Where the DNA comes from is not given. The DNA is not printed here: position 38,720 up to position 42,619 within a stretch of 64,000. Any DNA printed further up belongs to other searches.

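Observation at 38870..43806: Giant DUF4157 / zeta-toxin-like polymorphic toxin with a translationally coupled small helical immunity candidate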

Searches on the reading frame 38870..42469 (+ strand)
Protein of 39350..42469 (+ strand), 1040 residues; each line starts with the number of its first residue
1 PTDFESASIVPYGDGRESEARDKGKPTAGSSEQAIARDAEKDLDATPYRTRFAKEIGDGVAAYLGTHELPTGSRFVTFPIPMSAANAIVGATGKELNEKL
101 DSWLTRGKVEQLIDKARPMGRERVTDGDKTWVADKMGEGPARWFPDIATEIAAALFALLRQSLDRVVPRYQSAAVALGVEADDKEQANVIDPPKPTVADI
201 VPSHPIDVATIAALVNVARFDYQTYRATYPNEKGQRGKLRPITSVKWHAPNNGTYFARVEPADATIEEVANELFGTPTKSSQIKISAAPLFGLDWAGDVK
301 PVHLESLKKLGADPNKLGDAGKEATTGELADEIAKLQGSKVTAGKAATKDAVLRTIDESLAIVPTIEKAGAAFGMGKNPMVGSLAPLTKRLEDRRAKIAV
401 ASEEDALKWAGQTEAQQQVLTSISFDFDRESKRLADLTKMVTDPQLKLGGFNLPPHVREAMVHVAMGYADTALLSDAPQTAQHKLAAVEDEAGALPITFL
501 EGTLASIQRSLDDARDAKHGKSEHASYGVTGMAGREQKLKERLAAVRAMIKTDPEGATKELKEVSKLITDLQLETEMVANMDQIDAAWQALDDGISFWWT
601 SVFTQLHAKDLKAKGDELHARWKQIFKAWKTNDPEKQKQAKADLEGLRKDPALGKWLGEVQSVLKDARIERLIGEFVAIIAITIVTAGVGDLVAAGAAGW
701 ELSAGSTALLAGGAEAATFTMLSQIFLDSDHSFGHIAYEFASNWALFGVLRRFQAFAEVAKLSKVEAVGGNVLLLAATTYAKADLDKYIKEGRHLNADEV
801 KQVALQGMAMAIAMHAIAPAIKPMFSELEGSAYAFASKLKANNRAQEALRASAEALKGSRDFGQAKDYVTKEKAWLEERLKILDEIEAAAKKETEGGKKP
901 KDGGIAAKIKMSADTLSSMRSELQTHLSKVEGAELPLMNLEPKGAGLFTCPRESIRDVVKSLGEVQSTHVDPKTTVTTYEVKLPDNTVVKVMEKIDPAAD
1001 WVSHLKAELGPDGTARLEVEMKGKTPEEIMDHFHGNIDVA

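Call 56: search_protein_representatives(protein=window:39350-42469:+)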
Query: 1040 residues. Proteins with E-value up to 0.001 (for the whole library): 205; up to 1e-10: 166; up to 1e-30: 99. The best 150 are listed.
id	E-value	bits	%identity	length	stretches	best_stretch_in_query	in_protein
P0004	0.0e+00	1338.6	62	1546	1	3-1019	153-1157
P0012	0.0e+00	1267.1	60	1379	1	13-1007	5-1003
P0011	0.0e+00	1258.7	59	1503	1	27-1039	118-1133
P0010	0.0e+00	1170.1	65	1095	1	1-824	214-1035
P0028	0.0e+00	1163.6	55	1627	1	1-1037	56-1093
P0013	0.0e+00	1111.6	56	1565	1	33-999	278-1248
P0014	0.0e+00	1102.8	53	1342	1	28-1040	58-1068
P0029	1.3e-267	907.4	47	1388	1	37-1040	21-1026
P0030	9.4e-257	871.4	45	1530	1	32-1040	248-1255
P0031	6.1e-242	822.4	58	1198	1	375-1039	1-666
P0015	1.7e-230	784.5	44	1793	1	31-1036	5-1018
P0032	5.5e-226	769.6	53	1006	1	352-1037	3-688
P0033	3.9e-224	763.5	41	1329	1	33-1040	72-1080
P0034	3.5e-222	757.0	43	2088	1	9-1036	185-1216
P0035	5.7e-205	700.0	61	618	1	109-659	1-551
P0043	3.0e-95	336.9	30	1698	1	4-997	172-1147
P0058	1.2e-62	228.9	31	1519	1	37-886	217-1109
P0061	7.9e-59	216.3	31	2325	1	1-891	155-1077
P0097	7.7e-39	150.2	29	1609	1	35-918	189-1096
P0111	1.2e-33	132.9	26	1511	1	148-890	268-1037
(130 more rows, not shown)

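Call 63: predict_structure(alignment_id=A2)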
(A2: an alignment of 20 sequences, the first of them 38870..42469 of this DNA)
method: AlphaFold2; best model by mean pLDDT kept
length: 1200 residues; sequences in the alignment: 20
mean_pLDDT: 72.9   pTM: 0.51
mean pLDDT of the five models: 72.9, 72.2, 68.4, 65.1, 65.1
residues with pLDDT >= 90: 264; 70-90: 510; 50-70: 247; < 50: 179
segments of 3 or more residues with pLDDT < 50: 1-70, 156-175, 177-199, 604-610, 679-681, 860-863, 920-934, 972-993, 1057-1059, 1061-1063
pLDDT, mean of each block of 10 residues (from residue 1): 25 27 30 32 24 25 34 67 82 70 82 78 81 76 76 56 44 45 35 35 87 93 85 87 85 92 89 81 63 73 82 88 93 94 85 90 95 93 91 89 91 91 94 94 92 92 92 87 90 91 88 96 94 82 92 95 93 95 93 75 46 67 91 93 90 83 78 62 61 83 78 79 87 81 75 70 82 85 86 85 80 80 76 61 60 56 54 66 58 59 64 55 40 51 55 64 54 45 40 56 71 66 75 82 71 54 51 66 77 72 74 78 82 73 80 68 71 76 73 71
secondary structure, 60 per line:
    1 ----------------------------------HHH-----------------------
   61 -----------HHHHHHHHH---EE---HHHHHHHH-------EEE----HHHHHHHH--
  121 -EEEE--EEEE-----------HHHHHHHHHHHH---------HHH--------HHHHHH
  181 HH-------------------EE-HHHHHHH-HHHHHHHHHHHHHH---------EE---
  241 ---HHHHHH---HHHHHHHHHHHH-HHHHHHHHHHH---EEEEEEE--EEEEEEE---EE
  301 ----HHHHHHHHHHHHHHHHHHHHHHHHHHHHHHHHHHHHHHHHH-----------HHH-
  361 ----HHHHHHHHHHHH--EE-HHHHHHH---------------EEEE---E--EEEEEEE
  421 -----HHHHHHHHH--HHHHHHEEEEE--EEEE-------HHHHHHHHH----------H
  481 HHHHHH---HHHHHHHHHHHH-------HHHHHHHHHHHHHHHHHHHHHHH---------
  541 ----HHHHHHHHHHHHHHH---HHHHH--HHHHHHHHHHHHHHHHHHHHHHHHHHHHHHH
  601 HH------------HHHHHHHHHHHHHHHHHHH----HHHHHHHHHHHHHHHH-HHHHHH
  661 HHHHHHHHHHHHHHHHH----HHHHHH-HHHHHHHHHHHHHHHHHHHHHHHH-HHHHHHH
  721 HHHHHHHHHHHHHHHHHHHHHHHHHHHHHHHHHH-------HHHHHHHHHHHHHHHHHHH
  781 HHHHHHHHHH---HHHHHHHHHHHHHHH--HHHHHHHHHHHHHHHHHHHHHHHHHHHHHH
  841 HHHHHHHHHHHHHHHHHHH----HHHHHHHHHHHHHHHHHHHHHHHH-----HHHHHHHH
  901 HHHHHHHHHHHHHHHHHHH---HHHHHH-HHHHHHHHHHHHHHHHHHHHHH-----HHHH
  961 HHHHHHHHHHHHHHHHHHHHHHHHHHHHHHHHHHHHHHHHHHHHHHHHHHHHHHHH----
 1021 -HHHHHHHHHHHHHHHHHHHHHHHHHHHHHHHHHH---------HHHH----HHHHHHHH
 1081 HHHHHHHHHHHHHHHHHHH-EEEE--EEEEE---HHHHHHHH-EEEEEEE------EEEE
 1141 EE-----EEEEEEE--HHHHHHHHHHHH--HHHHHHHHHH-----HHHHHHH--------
elements in order (helices of 4 or more, strands of 3 or more residues): H72-80 H89-96 E104-106 H111-118 E122-125 E128-131 H143-154 H175-182 H205-211 H213-226 H244-249 H253-264 H266-276 E280-286 E289-295 H305-345 H365-376 H382-388 E404-407 E414-420 H426-434 H437-442 E443-447 E450-453 H461-469 H480-486 H490-501 H509-531 H545-559 H563-567 H570-602 H615-633 H638-653 H655-677 H682-687 H689-712 H714-754 H762-790 H794-808 H811-859 H864-887 H893-919 H923-928 H930-951 H957-1016 H1022-1055 H1065-1068 H1073-1099 E1101-1104 E1107-1111 H1115-1122 E1124-1130 E1137-1142 E1148-1154 H1157-1168 H1171-1180 H1186-1192

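Call 66: fold_search(model_id=the predicted structure, library=pdb)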
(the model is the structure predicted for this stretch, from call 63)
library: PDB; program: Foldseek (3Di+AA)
matches with E <= 10: 140; with E <= 0.001: 0
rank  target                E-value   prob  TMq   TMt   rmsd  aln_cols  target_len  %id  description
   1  1tr2_B                3.6e-01  0.06  0.07  0.08  40.9      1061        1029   12  Crystal structure of human full-length vinculin (residues 1-1066) (released 2005-11-15)
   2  1tr2_A                4.1e-01  0.07  0.07  0.08  42.1      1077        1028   11  Crystal structure of human full-length vinculin (residues 1-1066) (released 2005-11-15)
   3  5ot4_B                4.7e-01  0.04  0.07  0.08  35.8      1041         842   12  Structure of the Legionella pneumophila effector RidL (1-866) (released 2017-12-13)
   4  7l2h_A                5.7e-01  0.07  0.06  0.12  24.2       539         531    8  Cryo-EM structure of unliganded full-length TRPV1 at neutral pH (released 2021-09-22)
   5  4n04_A                6.0e-01  0.99  0.04  0.35   6.3        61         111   13  The crystal structure of glyoxalase / bleomycin resistance protein from Catenulispora Acidiphila DSM 44928 (released 2013-12-25)
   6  7l2h_B                6.5e-01  0.07  0.06  0.12  23.8       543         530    8  Cryo-EM structure of unliganded full-length TRPV1 at neutral pH (released 2021-09-22)
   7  7uni_C                7.4e-01  0.54  0.09  0.33  14.2       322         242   13  De novo designed chlorophyll dimer protein with Zn pheophorbide a methyl ester, SP2-ZnPPaM (released 2023-04-19)
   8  8eo9_MODEL_1_A        9.5e-01  0.99  0.04  0.17   6.9        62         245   13  The solution structure of abxF, an enzyme catalyzing the formation of chiral spiroketal of an antibiotics, (-) (released 2024-04-03)
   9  8pns_A                1.2e+00  0.09  0.10  0.17  24.8       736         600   10  Crystal structure of the acyl-CoA dehydrogenase PA0506 (FadE1) from Pseudomonas aeruginosa (released 2025-01-15)
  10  7l2v_A                1.3e+00  0.04  0.07  0.12  27.3       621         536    9  cryo-EM structure of RTX-bound minimal TRPV1 with NMDG at state b (released 2021-09-22)
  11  6poo                  1.5e+00  0.08  0.07  0.16  21.4       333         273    8  Novel structure of the N-terminal helical domain of BibA, a group B streptococcus immunogenic bacterial adhesin (released 2020-08-12)
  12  8u30_A                1.6e+00  0.04  0.06  0.12  27.6       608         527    8  TRPV1 in nanodisc bound with diC8-PIP2 in the closed state (released 2024-05-08)
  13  7mz7_A                1.6e+00  0.04  0.06  0.12  24.3       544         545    9  Cryo-EM structure of minimal TRPV1 with 4 partially bound RTX (released 2021-09-22)
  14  7mz9_A                1.6e+00  0.03  0.06  0.12  27.4       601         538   10  Cryo-EM structure of minimal TRPV1 with 1 partially bound RTX (released 2021-09-22)
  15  8glv_Mm               1.7e+00  0.04  0.07  0.03  40.9       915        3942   11  96-nm repeat unit of doublet microtubules from Chlamydomonas reinhardtii flagella (released 2023-05-31)
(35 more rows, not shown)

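Call 86: search_protein_families(library=pfam, proteins=[P0033, P0043, P0061, P0058, P0097, P0111], max_evalue=0.001)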
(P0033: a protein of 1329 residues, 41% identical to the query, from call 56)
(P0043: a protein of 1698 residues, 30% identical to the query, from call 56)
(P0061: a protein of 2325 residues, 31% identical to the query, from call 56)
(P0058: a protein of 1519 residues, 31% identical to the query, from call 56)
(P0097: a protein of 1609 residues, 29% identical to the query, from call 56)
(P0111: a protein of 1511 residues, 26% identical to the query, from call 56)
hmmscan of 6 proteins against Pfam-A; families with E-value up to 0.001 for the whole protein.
P0033 (1329 aa): 0 families

P0043 (1698 aa): 1 family
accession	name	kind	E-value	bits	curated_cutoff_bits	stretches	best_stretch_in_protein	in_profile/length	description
PF13699.11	eCIS_core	-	8.1e-15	55.2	22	1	106-167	12-78/79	eCIS core domain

P0061 (2325 aa): 1 family
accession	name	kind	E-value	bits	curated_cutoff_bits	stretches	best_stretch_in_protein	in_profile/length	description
PF13699.11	eCIS_core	-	1.2e-20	73.9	22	1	87-153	8-78/79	eCIS core domain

P0058 (1519 aa): 1 family
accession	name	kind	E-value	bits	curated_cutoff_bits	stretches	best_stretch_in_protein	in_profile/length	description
PF13699.11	eCIS_core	-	2.8e-27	95.1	22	1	89-165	1-77/79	eCIS core domain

P0097 (1609 aa): 1 family
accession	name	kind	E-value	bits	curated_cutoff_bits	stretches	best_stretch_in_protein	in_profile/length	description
PF13699.11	eCIS_core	-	2.7e-28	98.4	22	1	72-147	2-77/79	eCIS core domain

P0111 (1511 aa): 1 family
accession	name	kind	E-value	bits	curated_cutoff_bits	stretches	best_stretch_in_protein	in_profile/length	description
PF13699.11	eCIS_core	-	2.7e-17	63.2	22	1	62-131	3-78/79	eCIS core domain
